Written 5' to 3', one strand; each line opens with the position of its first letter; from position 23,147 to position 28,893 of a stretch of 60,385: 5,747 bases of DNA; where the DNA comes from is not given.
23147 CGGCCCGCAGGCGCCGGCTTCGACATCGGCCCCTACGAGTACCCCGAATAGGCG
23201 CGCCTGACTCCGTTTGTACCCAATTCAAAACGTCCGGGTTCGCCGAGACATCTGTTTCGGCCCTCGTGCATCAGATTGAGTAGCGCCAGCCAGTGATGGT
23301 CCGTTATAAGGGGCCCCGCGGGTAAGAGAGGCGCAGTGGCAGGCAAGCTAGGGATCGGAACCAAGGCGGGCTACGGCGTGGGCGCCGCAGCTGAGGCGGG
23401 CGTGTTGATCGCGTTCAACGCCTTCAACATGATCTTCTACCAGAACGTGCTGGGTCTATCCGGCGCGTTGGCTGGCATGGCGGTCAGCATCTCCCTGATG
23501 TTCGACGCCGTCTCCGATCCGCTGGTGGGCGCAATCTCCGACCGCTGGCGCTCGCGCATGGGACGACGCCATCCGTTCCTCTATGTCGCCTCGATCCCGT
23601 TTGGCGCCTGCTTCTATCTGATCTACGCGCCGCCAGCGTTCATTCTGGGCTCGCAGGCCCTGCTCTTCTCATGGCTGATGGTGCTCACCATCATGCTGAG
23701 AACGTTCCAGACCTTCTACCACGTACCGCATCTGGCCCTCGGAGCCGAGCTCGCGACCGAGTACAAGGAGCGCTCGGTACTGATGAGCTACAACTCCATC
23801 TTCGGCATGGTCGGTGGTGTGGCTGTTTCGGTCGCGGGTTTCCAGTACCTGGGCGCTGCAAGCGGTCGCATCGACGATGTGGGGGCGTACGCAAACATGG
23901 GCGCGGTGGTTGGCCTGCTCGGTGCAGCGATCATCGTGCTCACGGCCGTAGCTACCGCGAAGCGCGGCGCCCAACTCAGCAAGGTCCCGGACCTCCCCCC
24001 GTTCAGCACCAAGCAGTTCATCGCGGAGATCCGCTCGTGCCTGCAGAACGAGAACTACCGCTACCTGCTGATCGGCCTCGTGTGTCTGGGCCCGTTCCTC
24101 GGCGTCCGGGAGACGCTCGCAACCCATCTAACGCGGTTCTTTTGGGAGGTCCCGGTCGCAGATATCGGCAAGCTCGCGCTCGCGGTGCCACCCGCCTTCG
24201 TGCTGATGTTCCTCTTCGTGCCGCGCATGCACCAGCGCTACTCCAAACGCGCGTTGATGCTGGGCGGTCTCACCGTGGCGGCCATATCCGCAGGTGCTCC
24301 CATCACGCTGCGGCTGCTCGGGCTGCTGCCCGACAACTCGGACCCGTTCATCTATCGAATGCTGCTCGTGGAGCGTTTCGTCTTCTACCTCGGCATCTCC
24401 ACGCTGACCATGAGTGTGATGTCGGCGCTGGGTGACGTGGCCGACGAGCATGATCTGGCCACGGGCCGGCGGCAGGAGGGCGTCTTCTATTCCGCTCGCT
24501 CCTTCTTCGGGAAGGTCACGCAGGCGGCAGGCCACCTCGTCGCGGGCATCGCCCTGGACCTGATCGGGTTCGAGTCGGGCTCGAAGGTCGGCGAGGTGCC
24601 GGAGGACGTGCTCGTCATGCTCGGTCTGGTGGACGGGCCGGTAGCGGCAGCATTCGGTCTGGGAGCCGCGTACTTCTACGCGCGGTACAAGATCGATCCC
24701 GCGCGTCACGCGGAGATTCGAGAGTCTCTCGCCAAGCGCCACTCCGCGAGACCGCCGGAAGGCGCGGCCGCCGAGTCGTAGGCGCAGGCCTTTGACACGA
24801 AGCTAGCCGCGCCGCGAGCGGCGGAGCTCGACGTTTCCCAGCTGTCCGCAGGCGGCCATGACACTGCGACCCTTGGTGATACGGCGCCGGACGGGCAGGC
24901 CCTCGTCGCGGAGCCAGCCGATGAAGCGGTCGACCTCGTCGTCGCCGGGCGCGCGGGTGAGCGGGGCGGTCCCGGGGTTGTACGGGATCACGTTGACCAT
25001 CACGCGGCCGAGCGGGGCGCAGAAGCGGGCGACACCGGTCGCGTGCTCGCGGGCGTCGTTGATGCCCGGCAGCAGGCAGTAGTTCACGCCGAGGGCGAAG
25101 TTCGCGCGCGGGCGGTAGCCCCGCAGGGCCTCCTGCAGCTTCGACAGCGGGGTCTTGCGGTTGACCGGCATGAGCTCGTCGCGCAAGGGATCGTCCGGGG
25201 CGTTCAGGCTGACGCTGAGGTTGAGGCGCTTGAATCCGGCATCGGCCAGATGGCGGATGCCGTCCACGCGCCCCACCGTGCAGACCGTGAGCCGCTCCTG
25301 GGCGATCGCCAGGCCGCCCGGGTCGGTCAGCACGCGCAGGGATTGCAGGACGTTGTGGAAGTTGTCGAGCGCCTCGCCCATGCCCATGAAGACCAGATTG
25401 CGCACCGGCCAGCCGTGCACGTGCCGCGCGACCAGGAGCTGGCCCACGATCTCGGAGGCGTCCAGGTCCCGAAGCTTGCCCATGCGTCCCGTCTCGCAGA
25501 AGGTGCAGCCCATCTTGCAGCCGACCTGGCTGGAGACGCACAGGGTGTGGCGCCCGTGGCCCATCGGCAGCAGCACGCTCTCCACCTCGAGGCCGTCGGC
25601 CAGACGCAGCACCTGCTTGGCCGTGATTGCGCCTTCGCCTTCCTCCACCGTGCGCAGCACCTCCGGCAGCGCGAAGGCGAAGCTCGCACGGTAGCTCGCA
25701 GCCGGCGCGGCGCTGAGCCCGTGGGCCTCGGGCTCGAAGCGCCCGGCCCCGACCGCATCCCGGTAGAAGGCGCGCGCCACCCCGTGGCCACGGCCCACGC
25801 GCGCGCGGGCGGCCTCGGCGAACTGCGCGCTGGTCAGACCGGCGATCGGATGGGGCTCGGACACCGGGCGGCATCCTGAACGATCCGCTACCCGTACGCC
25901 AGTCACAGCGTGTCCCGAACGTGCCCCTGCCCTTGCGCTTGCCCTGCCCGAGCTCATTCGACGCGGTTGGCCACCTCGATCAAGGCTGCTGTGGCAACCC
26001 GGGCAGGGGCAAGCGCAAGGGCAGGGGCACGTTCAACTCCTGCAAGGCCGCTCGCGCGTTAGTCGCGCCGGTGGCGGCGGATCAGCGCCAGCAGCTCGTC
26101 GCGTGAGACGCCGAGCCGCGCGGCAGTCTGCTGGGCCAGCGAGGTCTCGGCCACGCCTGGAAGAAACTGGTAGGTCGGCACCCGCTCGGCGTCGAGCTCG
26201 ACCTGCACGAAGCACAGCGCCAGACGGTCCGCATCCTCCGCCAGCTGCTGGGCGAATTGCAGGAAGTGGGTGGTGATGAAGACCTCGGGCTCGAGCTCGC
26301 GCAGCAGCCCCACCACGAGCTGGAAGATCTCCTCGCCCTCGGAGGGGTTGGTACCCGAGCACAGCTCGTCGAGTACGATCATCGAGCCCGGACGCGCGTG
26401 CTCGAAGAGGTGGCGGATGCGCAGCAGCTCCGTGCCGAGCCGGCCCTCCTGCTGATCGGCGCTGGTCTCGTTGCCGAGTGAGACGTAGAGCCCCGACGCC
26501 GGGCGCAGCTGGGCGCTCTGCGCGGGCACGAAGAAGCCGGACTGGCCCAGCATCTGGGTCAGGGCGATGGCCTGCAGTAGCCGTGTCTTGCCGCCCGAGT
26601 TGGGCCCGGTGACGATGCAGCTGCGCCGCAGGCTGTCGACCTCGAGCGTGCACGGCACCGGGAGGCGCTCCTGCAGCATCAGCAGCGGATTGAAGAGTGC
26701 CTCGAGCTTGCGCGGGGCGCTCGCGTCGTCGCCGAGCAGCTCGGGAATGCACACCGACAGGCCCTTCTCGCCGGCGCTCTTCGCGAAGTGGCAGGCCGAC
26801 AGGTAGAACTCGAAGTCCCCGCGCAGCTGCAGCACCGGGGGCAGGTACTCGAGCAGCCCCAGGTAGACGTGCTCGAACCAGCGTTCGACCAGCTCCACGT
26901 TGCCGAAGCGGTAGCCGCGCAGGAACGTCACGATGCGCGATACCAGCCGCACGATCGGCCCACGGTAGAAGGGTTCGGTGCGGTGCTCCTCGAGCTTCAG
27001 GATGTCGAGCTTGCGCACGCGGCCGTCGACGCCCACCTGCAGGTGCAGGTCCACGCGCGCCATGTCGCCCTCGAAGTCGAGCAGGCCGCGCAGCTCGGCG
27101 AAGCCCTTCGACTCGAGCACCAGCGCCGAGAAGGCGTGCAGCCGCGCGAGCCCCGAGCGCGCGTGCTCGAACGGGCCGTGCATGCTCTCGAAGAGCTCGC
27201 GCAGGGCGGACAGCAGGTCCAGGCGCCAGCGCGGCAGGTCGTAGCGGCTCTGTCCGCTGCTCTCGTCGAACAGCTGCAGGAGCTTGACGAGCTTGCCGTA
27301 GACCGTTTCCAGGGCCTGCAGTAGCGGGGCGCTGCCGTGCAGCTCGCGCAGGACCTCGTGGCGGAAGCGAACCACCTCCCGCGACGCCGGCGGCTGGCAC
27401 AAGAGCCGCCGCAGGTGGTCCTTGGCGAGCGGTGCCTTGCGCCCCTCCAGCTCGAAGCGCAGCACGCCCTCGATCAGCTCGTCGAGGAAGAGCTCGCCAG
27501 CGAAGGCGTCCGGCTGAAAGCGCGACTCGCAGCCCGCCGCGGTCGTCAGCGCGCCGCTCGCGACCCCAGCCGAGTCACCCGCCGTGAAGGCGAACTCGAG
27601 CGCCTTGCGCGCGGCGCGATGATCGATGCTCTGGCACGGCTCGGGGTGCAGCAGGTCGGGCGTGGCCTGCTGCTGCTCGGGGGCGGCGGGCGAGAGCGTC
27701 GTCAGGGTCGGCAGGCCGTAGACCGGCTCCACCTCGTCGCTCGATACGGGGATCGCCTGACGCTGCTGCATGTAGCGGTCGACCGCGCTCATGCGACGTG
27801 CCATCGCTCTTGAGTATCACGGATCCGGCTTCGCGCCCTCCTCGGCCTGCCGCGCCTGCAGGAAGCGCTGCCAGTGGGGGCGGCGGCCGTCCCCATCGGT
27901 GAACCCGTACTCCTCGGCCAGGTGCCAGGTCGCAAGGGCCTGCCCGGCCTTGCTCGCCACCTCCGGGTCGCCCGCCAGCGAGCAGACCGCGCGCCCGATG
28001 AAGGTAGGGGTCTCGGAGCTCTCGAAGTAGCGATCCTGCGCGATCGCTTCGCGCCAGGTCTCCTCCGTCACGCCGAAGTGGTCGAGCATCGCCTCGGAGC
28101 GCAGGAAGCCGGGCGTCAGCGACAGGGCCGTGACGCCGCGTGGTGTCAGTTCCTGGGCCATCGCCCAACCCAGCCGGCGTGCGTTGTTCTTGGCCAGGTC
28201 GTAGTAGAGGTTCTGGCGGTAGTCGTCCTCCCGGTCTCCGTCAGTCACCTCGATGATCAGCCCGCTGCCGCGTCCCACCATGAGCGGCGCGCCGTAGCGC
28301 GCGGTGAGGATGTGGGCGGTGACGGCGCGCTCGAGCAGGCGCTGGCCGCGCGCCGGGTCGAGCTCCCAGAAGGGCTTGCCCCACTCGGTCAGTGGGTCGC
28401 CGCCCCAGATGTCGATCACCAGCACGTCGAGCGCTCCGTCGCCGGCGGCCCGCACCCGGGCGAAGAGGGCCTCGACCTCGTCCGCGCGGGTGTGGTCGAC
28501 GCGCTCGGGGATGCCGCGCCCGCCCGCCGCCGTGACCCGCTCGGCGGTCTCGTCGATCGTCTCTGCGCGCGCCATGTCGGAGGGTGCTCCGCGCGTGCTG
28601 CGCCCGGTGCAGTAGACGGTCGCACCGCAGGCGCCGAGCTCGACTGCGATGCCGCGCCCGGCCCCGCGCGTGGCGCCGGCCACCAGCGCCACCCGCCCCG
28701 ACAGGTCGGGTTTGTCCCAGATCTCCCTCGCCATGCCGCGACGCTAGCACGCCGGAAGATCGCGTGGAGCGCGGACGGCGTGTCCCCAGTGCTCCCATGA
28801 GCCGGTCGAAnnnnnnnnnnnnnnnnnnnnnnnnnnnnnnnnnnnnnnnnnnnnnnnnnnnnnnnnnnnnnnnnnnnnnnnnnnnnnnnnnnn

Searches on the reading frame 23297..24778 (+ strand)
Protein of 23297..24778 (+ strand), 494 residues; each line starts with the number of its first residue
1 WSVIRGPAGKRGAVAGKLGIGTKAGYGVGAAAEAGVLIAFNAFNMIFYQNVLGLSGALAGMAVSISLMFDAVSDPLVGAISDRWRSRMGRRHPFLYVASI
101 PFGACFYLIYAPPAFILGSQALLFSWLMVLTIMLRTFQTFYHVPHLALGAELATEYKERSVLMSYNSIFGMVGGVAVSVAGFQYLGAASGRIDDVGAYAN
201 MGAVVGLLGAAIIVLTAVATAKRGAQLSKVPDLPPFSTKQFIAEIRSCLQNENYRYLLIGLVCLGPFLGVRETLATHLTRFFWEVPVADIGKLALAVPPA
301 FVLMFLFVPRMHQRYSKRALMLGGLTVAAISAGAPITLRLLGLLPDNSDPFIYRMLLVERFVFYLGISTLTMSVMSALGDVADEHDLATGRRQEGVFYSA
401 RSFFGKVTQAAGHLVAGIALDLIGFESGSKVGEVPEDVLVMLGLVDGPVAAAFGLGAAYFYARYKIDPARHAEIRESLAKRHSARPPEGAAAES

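Call 67: search_protein_families(library=pfam, proteins=[window:23297-24778:+], max_evalue=0.0001)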
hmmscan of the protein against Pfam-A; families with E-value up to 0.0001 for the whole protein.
window:23297-24778:+ (494 aa): 2 families
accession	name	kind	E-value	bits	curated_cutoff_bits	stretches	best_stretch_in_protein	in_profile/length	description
PF13347.12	MFS_2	-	2e-68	231.4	27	1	25-467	1-426/427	MFS/sugar transport protein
PF07690.21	MFS_1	-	2.6e-11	43.5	33.4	1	41-384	17-327/347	Major Facilitator Superfamily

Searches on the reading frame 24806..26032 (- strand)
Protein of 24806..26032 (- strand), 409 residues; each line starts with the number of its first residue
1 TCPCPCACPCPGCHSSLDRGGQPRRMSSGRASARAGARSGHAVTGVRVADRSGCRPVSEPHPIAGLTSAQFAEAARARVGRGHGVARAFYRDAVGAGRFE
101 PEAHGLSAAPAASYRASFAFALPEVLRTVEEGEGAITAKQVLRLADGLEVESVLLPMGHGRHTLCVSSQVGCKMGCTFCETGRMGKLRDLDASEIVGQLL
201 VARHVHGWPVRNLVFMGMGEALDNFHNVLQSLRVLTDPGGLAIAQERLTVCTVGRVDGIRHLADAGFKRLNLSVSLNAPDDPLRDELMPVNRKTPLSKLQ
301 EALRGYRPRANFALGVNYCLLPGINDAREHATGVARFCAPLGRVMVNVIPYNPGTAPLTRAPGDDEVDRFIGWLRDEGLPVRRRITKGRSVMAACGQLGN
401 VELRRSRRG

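Call 67: search_protein_families(library=pfam, proteins=[window:24806-26032:-], max_evalue=0.0001)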
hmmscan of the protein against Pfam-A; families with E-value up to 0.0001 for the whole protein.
window:24806-26032:- (409 aa): 1 family
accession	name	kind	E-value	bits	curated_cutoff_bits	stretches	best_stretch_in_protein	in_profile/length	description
PF04055.27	Radical_SAM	-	2.1e-12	48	29.5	1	167-328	2-158/166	Radical SAM superfamily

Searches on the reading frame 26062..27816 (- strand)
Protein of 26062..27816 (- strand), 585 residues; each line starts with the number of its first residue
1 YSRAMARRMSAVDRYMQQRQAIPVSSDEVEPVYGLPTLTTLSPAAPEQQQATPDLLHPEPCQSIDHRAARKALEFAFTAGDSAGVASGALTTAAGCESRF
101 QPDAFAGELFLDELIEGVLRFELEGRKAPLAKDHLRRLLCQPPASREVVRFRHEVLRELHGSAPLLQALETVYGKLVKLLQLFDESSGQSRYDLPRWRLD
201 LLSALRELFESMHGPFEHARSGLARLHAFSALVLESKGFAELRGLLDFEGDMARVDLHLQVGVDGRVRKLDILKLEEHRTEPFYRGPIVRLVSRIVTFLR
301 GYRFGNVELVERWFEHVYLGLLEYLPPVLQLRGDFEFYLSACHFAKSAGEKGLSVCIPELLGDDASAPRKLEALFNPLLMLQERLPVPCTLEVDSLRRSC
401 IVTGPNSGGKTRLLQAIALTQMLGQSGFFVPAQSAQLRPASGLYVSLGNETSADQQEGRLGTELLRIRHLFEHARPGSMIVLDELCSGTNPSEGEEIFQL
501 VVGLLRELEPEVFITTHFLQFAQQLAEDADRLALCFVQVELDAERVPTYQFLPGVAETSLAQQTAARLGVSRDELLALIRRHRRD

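Call 67: search_protein_families(library=pfam, proteins=[window:26062-27816:-], max_evalue=0.0001)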
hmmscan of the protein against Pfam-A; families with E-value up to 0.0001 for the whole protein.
window:26062-27816:- (585 aa): 1 family
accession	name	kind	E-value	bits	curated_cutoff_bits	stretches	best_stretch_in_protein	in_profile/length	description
PF00488.27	MutS_V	-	5.1e-22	79.2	30.2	1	400-566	1-168/188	MutS domain V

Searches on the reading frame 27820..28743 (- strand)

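Call 67: search_protein_families(library=pfam, proteins=[window:27820-28743:-], max_evalue=0.0001)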
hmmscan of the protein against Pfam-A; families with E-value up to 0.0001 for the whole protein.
window:27820-28743:- (308 aa): 2 families
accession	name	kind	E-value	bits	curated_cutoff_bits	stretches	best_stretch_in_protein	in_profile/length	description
PF00106.31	adh_short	-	1.4e-18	67.6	26.6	1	17-218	1-186/195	short chain dehydrogenase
PF13561.12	adh_short_C2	-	3.4e-15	56.7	27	1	23-259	1-219/236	Enoyl-(Acyl carrier protein) reductase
